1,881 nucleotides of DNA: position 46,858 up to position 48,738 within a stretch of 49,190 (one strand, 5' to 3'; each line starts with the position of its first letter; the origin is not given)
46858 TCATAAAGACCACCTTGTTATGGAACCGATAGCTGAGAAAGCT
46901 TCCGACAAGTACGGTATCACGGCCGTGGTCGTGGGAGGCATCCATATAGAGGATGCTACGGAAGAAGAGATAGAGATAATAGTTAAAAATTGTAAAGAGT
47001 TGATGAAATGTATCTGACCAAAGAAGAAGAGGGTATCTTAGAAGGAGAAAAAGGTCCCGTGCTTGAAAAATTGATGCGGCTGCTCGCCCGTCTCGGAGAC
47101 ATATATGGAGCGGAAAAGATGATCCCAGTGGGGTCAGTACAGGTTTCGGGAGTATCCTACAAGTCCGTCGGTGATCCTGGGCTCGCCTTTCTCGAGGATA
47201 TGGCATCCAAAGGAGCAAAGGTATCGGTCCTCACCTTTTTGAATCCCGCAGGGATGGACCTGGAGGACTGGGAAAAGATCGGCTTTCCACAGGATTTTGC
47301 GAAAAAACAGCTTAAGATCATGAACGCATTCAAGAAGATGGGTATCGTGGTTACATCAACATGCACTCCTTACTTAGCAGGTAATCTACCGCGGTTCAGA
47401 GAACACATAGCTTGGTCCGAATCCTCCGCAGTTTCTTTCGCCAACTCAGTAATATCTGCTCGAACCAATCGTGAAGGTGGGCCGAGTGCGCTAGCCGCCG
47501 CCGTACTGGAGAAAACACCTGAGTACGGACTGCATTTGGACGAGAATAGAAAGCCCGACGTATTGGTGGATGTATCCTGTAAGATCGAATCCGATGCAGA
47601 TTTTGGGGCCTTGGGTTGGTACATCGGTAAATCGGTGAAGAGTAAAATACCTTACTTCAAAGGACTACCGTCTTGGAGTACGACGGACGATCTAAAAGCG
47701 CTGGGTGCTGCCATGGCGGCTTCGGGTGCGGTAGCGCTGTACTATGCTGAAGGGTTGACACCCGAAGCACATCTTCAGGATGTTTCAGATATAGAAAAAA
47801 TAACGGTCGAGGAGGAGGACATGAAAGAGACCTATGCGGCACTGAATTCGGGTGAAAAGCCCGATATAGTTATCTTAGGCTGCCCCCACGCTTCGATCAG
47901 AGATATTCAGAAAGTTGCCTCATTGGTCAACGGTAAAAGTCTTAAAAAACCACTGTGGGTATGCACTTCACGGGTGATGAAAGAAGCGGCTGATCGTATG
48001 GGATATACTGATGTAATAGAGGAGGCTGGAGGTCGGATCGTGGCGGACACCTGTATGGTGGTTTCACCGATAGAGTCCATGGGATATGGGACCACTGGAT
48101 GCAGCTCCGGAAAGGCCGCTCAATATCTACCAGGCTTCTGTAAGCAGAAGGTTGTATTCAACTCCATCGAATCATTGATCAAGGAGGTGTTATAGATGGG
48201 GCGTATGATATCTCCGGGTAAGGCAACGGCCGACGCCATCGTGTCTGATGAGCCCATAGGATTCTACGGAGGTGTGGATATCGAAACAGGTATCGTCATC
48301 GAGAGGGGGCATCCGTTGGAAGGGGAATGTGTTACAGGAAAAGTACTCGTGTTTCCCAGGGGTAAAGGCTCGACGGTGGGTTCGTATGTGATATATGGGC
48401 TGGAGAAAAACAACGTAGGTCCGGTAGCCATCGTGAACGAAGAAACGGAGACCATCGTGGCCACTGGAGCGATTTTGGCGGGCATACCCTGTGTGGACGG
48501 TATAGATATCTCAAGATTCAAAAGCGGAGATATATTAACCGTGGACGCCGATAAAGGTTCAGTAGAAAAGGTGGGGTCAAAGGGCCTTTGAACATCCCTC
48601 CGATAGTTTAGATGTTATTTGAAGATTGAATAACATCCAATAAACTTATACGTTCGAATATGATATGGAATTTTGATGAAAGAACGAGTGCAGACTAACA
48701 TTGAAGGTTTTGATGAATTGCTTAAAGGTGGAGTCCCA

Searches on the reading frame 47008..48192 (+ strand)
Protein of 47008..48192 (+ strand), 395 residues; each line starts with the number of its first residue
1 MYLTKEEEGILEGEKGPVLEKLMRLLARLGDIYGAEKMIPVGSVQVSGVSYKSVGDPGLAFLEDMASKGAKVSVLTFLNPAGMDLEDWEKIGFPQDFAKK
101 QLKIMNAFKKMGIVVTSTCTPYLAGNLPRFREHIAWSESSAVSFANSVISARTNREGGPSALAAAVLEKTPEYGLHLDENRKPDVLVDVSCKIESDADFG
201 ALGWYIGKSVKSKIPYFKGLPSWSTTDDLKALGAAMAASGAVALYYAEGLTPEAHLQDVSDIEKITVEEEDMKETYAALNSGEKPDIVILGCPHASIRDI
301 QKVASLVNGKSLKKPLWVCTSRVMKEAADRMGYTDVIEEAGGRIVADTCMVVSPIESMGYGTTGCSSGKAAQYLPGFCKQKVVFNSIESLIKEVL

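Call 57: search_protein_families(library=pfam, proteins=[window:47008-48192:+])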
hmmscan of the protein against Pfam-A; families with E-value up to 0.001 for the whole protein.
window:47008-48192:+ (395 aa): 2 families
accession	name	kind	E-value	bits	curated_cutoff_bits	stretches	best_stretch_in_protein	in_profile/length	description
PF04412.18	AcnX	-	8.2e-159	529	31.5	1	1-392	1-400/400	Aconitase X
PF00330.25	Aconitase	-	0.00011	21.8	28.7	1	278-350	335-415/463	Aconitase family (aconitate hydratase)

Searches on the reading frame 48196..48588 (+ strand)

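Call 57: search_protein_families(library=pfam, proteins=[window:48196-48588:+])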
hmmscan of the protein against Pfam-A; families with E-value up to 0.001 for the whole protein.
window:48196-48588:+ (131 aa): 1 family
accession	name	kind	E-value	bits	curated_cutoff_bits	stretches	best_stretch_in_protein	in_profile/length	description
PF01989.23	AcnX_swivel_put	-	8.3e-33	112.5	27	1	21-100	1-80/80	Aconitase X swivel domain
